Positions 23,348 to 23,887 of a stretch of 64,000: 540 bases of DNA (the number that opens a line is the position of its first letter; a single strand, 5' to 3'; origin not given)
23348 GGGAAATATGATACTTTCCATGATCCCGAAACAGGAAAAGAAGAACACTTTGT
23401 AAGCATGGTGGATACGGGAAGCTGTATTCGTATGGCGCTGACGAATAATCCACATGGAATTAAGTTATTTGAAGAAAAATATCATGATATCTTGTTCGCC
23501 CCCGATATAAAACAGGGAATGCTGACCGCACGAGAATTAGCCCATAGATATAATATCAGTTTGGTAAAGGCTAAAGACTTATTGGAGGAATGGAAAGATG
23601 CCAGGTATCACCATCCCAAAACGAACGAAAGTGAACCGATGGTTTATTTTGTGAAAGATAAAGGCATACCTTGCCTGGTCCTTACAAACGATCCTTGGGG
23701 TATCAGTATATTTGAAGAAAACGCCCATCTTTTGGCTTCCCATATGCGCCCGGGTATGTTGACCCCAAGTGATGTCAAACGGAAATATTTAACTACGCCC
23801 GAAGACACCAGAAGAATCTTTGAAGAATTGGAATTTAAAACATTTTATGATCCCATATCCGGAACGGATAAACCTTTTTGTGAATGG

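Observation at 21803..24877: DEAH helicase fused to six ~80-aa tandem repeats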

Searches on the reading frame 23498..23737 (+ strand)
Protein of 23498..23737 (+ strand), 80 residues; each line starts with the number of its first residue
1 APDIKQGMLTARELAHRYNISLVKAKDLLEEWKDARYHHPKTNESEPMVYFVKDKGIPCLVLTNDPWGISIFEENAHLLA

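Call 31: search_solved_structures(query=A2, max_evalue=10, show_alignments=3)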
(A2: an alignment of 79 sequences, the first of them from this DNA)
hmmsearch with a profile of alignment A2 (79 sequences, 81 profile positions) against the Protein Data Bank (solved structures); distinct sequences matched with E-value up to 10: 43.
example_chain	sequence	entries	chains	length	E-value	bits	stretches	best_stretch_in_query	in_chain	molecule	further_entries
8vd6_A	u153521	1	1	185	2e-07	33.9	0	6-37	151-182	CAP REPEAT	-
9fhl_c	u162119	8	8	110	0.0016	21.3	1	4-38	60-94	Small ribosomal subunit protein eS25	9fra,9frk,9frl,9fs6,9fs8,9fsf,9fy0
4r1h_A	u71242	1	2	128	0.0094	18.9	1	7-50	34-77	Lmo0741 protein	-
5xyi_Z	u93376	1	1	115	0.02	17.8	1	5-48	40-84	Uncharacterized protein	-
5yhx_A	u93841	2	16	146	0.02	17.8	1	7-51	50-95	Zinc transport transcriptional regulator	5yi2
5yhy_A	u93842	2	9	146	0.021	17.8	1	7-51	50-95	Zinc transport transcriptional regulator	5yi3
4lb5_A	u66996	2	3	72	0.021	17.7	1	5-49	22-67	Protein kinase containing Z-DNA binding domains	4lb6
5yi0_B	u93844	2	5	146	0.021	17.7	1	7-51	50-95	Zinc transport transcriptional regulator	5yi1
5yhz_A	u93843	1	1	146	0.022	17.7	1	7-51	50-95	Zinc transport transcriptional regulator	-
5j6x_A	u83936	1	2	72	0.027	17.4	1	5-48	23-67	Z-DNA binding protein kinase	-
3jbn_2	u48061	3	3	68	0.034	17.1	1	7-41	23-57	40S ribosomal protein eS25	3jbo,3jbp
6fi9_A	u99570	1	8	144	0.047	16.6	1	10-51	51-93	Transcriptional regulator ZitR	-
3j7a_2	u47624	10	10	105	0.059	16.3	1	7-41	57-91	40S ribosomal protein eS25 | 40S ribosomal protein S25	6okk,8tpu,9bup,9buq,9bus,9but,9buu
8czd_C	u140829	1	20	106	0.067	16.1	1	20-78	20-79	B-cell lymphoma/leukemia 10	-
6bze_A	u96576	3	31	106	0.08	15.9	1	20-78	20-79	B-cell lymphoma/leukemia 10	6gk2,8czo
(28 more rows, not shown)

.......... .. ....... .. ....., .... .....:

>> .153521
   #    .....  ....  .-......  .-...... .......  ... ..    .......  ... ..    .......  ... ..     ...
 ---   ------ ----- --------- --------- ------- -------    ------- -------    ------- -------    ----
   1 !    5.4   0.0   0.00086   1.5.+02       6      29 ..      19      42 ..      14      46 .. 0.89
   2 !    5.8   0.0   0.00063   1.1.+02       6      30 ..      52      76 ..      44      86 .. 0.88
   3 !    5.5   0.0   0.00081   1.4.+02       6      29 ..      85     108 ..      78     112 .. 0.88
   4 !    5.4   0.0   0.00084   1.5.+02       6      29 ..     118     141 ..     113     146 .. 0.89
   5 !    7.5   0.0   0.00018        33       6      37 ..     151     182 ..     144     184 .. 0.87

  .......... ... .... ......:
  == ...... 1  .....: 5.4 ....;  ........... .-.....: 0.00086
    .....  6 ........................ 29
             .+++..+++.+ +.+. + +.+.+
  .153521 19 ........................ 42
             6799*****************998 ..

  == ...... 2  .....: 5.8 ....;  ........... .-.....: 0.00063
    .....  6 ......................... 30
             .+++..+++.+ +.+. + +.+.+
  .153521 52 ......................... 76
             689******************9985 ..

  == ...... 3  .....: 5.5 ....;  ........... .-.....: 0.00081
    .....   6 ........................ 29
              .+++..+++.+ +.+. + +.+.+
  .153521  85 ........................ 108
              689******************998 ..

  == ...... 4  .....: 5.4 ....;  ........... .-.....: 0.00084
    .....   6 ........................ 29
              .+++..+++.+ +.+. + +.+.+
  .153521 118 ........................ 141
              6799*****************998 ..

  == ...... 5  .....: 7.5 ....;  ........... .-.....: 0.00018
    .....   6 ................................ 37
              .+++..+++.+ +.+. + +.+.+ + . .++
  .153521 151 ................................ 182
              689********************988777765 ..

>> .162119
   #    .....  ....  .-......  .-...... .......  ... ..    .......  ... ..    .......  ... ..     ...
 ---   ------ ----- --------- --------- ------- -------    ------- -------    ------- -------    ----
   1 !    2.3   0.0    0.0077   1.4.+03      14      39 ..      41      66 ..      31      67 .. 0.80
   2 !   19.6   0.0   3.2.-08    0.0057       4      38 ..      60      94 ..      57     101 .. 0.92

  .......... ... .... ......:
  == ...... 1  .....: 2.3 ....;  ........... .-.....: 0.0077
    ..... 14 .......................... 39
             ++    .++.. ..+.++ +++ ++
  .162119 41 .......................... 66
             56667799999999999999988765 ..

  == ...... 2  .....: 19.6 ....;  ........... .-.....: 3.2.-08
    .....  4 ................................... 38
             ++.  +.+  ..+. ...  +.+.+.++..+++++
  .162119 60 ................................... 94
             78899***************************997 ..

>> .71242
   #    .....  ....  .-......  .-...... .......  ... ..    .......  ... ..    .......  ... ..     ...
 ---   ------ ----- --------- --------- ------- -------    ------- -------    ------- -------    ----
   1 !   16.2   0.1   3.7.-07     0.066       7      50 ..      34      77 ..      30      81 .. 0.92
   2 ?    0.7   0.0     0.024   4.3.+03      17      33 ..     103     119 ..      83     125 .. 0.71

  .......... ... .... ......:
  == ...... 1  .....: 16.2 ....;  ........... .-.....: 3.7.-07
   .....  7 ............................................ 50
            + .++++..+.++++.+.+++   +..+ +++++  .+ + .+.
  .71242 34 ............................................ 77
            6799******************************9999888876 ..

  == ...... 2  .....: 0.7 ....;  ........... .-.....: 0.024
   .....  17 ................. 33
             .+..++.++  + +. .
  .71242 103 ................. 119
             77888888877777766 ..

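Call 32: search_protein_families(library=pfam, alignment_id=A2, max_evalue=1)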
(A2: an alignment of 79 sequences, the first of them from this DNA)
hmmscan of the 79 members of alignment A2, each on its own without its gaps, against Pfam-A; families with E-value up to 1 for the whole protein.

A. member 1, seq(80 aa): 1 family
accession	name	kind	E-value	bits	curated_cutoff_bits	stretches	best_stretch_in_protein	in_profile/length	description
PF12621.13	PHM7_ext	-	0.12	12.9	22.1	1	18-55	21-54/92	Extracellular tail, of 10TM putative phosphate transporter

B. families by the number of members that match (of 79 scanned): 99 families (the first 25 are shown)
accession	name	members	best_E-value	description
PF13518.12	HTH_28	8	0.0037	Helix-turn-helix domain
PF13384.12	HTH_23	7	0.0028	Homeodomain-like domain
PF04967.18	HTH_10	6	0.0022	HTH DNA binding domain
PF13551.12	HTH_29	5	0.025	Winged helix-turn helix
PF13412.12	HTH_24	4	0.0013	Winged helix-turn-helix DNA-binding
PF08279.18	HTH_11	4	0.016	HTH domain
PF09339.16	HTH_IclR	4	0.017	IclR helix-turn-helix domain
PF02082.26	Rrf2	3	0.04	Iron-dependent Transcriptional regulator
PF12802.13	MarR_2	3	0.051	MarR family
PF13542.12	HTH_Tnp_ISL3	3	0.12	Helix-turn-helix domain of transposase family ISL3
PF01047.28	MarR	2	0.00094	MarR family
PF09743.14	E3_UFM1_ligase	2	0.0027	E3 UFM1-protein ligase 1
PF12728.13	HTH_17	2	0.0049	Helix-turn-helix domain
PF21984.2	DnaD_N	2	0.013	DnaD N-terminal domain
PF13730.12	HTH_36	2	0.021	Helix-turn-helix domain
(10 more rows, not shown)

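Call 33: predict_structure(alignment_id=A2)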
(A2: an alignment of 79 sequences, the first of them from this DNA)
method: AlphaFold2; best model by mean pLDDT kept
length: 80 residues; sequences in the alignment: 79
mean_pLDDT: 94.6   pTM: 0.82
mean pLDDT of the five models: 94.6, 94.4, 94.2, 92.1, 92.0
residues with pLDDT >= 90: 72; 70-90: 7; 50-70: 1; < 50: 0
segments of 3 or more residues with pLDDT < 50: none
pLDDT, mean of each block of 10 residues (from residue 1): 94 96 98 95 95 96 96 86
secondary structure, 60 per line:
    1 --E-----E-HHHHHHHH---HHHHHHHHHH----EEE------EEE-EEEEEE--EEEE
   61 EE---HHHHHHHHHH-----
elements in order: H11-18 H22-31 E36-38 E45-47 E49-54 E57-62 H66-75

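Call 36: fold_search(model_id=the predicted structure, library=pdb)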
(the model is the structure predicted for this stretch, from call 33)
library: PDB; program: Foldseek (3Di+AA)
matches with E <= 10: 645; with E <= 0.001: 0
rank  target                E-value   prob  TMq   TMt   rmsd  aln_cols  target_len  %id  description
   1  2rdp                  2.5e-02  0.99  0.47  0.29   5.7        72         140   21  The structure of a MarR family protein from Bacillus stearothermophilus (released 2007-11-13)
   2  3w6k_B                4.8e-02  0.80  0.36  0.35  10.7        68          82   16  Crystal structure of dimer of ScpB N-terminal domain complexed with ScpA peptide (released 2013-04-24)
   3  3w6k_E                1.0e-01  0.66  0.36  0.36  10.2        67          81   16  Crystal structure of dimer of ScpB N-terminal domain complexed with ScpA peptide (released 2013-04-24)
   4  1r22_B                1.1e-01  0.91  0.50  0.43   4.8        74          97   16  Crystal structure of the cyanobacterial metallothionein repressor SmtB (C14S/C61S/C121S mutant) in the Zn2alpha5-form (released 2004-05-18)
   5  2yr2_B                1.2e-01  0.60  0.38  0.26   4.9        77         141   19  Crystal Structure of the Hypothetical regulator from Sulfolobus tokodaii (released 2007-10-02)
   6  4i98_B                1.2e-01  0.60  0.37  0.21  11.3        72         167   14  Crystal structure of the complex between ScpA(residues 1-160)-ScpB(residues 1-183) (released 2013-01-30)
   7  6cmv_B                1.3e-01  0.38  0.36  0.28   7.2        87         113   18  Crystal structure of Archaeal Biofilm Regulator (AbfR2) from Sulfolobus acidocaldarius (released 2018-11-14)
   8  1smt_A                1.5e-01  0.91  0.51  0.43   5.0        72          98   14  SMTB REPRESSOR FROM SYNECHOCOCCUS PCC7942 (released 1997-12-03)
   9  4ggg_A                1.6e-01  0.87  0.48  0.42   4.6        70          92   17  Crystal structure of V66A/L68V CzrA in the Zn(II)bound state. (released 2013-02-06)
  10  3gfi_A                1.6e-01  0.87  0.50  0.31   5.4        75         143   16  Crystal structure of ST1710 complexed with its promoter DNA (released 2009-08-25)
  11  6cdb_A                1.6e-01  0.85  0.47  0.40   4.7        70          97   16  Crystal Structure of V66L CzrA in the Zn(II)bound state (released 2018-07-11)
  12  6cmv_C                1.6e-01  0.23  0.32  0.26   9.7        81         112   20  Crystal structure of Archaeal Biofilm Regulator (AbfR2) from Sulfolobus acidocaldarius (released 2018-11-14)
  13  3gfj                  1.7e-01  0.84  0.49  0.31   5.3        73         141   15  Crystal structure of the ST1710 mutant (R89A) protein (released 2009-08-25)
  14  6xjf_B                1.7e-01  0.51  0.38  0.30  11.4        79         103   15  X-ray crystal structure of Pyrococcus furiosus general transcription factor TFE-alpha (SeMet labeled protein) (released 2020-07-08)
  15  1r23_A                1.9e-01  0.89  0.50  0.40   4.7        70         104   14  Crystal structure of the cyanobacterial metallothionein repressor SmtB in the Zn1-form (one Zn(II) per dimer) (released 2004-05-18)
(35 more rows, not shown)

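Call 61: fold_search(model_id=the predicted structure, library=viral)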
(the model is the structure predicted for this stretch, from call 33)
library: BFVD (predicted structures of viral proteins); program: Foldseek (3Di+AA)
matches with E <= 10: 786; with E <= 0.001: 0
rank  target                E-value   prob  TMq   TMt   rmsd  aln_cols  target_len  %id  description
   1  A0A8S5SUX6            5.1e-02  0.90  0.49  0.19   8.1        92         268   13  Antirepressor protein [Siphoviridae sp. ctqPo10]
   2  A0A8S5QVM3            5.8e-02  0.92  0.50  0.28   8.6        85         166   12  Antirepressor protein [Myoviridae sp. ctTK08]
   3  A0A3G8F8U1            7.5e-02  0.99  0.51  0.52   3.3        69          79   17  (no name in the UniProt tables at hand)
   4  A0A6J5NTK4            9.1e-02  0.85  0.45  0.25   6.1        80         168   20  Uncharacterized protein [uncultured Caudovirales phage]
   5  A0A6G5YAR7            9.7e-02  0.41  0.36  0.20  13.3       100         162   13  (no name in the UniProt tables at hand)
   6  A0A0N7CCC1            1.0e-01  0.66  0.44  0.17   6.4        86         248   17  (no name in the UniProt tables at hand)
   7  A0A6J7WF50            1.2e-01  0.66  0.40  0.40  11.3        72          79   15  Helix-turn-helix domain containing protein [uncultured Caudovirales phage]
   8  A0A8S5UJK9            1.3e-01  0.89  0.48  0.47   4.2        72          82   12  Helix-turn-helix domain protein [Siphoviridae sp. ctvph17]
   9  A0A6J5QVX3            1.6e-01  0.69  0.42  0.47   5.4        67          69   19  Uncharacterized protein [uncultured Caudovirales phage]
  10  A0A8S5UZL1            1.9e-01  0.80  0.44  0.35   6.3        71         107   14  Helix-turn-helix domain protein [Siphoviridae sp. ctPNJ4]
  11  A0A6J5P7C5            2.0e-01  0.69  0.39  0.37  10.5        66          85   15  Uncharacterized protein [uncultured Caudovirales phage]
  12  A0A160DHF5            2.9e-01  0.80  0.49  0.52   4.5        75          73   15  Helix-turn-helix DNA binding protein [Gordonia phage Kampe]
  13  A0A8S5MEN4            2.9e-01  0.80  0.49  0.40   3.9        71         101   10  Pyocin activator protein PrtN [Siphoviridae sp. ctS1E53]
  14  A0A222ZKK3            3.1e-01  0.63  0.47  0.45   5.0        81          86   15  Uncharacterized protein [Mycobacterium phage SirPhilip]
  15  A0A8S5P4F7            3.3e-01  0.80  0.52  0.56   5.2        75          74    9  Excisionase [Siphoviridae sp. ctiam3]
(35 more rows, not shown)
